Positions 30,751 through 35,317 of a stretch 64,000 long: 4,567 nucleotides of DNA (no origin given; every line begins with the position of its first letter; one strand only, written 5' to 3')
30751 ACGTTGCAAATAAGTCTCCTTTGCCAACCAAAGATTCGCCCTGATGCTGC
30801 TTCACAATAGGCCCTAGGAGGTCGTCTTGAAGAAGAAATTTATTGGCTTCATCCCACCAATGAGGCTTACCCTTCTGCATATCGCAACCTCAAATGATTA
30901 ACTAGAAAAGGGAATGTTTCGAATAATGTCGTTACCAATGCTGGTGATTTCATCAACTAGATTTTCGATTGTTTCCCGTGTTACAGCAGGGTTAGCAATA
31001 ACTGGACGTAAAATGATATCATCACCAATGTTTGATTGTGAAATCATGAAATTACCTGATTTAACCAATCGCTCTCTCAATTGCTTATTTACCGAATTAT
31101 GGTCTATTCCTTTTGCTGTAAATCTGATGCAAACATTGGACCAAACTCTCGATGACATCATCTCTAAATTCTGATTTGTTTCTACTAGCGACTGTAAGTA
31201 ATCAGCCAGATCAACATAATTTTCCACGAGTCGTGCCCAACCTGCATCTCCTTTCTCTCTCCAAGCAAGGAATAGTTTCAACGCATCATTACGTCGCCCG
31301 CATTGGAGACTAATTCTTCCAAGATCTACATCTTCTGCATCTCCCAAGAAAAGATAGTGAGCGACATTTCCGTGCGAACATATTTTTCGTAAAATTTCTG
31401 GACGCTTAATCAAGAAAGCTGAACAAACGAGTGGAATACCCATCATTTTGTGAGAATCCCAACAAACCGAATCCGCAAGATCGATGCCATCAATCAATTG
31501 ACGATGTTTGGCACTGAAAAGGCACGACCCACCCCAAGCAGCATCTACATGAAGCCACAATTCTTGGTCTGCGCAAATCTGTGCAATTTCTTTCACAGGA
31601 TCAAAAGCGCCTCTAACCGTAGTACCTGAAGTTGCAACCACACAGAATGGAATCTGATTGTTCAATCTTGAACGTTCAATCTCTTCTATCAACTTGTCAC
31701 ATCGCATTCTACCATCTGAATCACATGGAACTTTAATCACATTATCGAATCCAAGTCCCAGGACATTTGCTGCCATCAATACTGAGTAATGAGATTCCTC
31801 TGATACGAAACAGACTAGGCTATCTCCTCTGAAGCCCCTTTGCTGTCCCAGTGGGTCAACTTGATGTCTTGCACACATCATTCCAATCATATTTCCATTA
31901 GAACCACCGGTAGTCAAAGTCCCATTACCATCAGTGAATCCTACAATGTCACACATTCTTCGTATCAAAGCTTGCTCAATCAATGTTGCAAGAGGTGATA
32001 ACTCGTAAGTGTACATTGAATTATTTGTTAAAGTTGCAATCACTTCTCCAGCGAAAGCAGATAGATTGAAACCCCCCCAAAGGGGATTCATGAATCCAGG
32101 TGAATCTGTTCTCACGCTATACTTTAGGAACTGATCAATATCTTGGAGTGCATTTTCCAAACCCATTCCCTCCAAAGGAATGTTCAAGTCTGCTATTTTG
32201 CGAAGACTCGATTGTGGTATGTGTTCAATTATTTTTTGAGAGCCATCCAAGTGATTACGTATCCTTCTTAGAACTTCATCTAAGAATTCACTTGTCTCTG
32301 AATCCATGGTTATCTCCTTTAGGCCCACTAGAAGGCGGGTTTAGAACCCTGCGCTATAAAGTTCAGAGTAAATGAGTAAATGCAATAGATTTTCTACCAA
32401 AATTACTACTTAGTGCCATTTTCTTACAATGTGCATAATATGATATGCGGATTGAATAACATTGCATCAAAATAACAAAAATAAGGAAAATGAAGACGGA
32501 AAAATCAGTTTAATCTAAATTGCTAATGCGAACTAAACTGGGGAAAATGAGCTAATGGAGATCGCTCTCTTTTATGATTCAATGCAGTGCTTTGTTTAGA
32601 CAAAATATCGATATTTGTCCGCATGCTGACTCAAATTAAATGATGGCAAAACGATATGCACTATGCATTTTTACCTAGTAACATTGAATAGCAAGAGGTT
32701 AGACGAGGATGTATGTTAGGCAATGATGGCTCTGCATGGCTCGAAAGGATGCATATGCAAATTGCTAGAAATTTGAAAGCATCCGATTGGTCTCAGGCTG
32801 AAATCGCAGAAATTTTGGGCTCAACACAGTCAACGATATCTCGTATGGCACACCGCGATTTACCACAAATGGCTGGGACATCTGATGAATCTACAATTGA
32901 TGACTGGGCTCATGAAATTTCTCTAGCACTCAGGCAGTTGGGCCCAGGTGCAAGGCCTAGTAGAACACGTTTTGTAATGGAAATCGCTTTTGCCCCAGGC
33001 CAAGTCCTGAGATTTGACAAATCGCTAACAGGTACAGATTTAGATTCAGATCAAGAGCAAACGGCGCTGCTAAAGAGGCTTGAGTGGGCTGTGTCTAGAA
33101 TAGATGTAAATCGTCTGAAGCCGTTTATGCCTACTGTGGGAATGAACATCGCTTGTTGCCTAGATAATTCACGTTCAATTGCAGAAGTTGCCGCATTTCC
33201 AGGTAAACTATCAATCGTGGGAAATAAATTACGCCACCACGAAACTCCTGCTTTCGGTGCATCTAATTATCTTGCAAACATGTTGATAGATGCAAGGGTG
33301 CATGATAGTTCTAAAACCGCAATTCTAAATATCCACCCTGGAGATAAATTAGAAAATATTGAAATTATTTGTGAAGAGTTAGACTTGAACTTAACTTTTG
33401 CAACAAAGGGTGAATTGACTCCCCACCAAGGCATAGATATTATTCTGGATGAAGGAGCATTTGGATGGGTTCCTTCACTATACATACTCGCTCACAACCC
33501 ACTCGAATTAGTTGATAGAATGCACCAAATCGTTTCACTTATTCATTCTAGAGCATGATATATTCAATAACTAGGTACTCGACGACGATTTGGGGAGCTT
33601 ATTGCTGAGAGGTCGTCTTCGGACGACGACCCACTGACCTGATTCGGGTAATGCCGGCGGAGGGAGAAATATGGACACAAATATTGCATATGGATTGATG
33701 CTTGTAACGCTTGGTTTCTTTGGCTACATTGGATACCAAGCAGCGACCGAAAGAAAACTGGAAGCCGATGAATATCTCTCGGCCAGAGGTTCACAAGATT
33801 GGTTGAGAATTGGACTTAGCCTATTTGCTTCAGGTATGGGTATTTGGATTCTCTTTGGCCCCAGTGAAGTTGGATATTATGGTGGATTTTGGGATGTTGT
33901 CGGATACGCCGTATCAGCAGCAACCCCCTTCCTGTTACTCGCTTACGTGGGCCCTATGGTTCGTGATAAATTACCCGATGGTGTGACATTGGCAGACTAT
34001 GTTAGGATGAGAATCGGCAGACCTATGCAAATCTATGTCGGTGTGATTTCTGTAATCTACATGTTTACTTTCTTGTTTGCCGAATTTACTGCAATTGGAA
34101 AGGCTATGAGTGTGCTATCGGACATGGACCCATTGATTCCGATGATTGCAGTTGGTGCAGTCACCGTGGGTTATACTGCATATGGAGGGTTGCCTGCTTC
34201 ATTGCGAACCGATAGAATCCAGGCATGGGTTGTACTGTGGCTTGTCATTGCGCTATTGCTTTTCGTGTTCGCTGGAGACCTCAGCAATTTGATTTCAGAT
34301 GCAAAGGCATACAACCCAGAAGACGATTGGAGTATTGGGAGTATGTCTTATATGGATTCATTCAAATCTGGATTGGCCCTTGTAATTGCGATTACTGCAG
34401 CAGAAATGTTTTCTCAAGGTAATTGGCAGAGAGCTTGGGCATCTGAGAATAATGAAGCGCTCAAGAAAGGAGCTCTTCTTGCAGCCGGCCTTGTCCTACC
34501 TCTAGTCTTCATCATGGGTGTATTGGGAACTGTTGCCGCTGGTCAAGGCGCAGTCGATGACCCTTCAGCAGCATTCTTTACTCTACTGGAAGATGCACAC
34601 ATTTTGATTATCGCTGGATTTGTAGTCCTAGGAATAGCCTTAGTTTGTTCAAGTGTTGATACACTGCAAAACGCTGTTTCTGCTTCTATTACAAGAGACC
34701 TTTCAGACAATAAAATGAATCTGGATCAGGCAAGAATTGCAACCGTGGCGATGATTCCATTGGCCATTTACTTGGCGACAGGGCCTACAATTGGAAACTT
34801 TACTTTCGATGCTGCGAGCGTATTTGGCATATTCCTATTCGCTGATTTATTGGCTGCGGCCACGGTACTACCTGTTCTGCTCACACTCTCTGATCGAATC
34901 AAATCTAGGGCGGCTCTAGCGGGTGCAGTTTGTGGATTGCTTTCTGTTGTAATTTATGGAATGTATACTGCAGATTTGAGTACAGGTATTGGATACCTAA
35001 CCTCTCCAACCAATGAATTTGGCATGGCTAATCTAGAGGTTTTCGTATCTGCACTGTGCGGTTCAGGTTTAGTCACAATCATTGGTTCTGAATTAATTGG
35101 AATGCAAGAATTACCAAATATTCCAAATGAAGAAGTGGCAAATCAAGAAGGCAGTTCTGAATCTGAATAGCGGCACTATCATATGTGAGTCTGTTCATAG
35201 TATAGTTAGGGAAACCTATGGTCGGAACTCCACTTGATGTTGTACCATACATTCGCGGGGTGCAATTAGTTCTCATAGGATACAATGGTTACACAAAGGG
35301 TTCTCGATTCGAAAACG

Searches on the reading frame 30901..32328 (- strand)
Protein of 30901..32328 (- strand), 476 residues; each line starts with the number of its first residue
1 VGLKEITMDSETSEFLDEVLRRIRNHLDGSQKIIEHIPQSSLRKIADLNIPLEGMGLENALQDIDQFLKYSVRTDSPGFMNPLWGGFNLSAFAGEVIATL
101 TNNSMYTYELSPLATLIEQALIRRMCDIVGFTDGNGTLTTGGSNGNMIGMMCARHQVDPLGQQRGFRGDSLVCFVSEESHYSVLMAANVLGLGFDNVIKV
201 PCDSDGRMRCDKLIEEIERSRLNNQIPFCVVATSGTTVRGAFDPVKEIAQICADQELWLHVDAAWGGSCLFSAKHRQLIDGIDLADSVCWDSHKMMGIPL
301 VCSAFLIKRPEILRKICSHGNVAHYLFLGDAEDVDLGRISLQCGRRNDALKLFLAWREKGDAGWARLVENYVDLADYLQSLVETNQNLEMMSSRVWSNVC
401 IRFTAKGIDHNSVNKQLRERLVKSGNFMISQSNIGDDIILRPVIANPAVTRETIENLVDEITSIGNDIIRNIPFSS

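Call 60: search_protein_families(library=pfam, proteins=[window:30901-32328:-], max_evalue=0.00001)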
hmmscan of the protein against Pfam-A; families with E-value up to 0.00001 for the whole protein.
window:30901-32328:- (476 aa): 1 family
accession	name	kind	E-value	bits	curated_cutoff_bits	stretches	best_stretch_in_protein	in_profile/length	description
PF00282.25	Pyridoxal_deC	-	1e-79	268.4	27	1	42-402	4-373/375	Pyridoxal-dependent decarboxylase conserved domain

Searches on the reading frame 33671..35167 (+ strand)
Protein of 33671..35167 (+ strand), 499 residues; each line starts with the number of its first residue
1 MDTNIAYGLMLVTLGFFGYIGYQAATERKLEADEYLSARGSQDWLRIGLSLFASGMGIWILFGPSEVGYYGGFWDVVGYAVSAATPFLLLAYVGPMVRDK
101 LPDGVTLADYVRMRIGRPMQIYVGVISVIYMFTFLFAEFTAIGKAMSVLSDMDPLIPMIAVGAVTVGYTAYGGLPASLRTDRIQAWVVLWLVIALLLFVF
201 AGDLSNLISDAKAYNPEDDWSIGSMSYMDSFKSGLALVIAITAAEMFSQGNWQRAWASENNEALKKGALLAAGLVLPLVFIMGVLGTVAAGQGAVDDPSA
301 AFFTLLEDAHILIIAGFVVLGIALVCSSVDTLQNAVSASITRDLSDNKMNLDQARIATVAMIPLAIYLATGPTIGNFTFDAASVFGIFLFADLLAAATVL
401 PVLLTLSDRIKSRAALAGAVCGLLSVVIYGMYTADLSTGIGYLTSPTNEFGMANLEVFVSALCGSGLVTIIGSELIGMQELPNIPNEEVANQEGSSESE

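Call 60: search_protein_families(library=pfam, proteins=[window:33671-35167:+], max_evalue=0.00001)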
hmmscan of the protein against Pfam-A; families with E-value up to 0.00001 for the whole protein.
window:33671-35167:+ (499 aa): 1 family
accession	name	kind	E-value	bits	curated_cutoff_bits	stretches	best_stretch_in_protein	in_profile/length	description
PF00474.23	SSF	-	8.2e-19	68.2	22.8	1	35-422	1-406/406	Sodium:solute symporter family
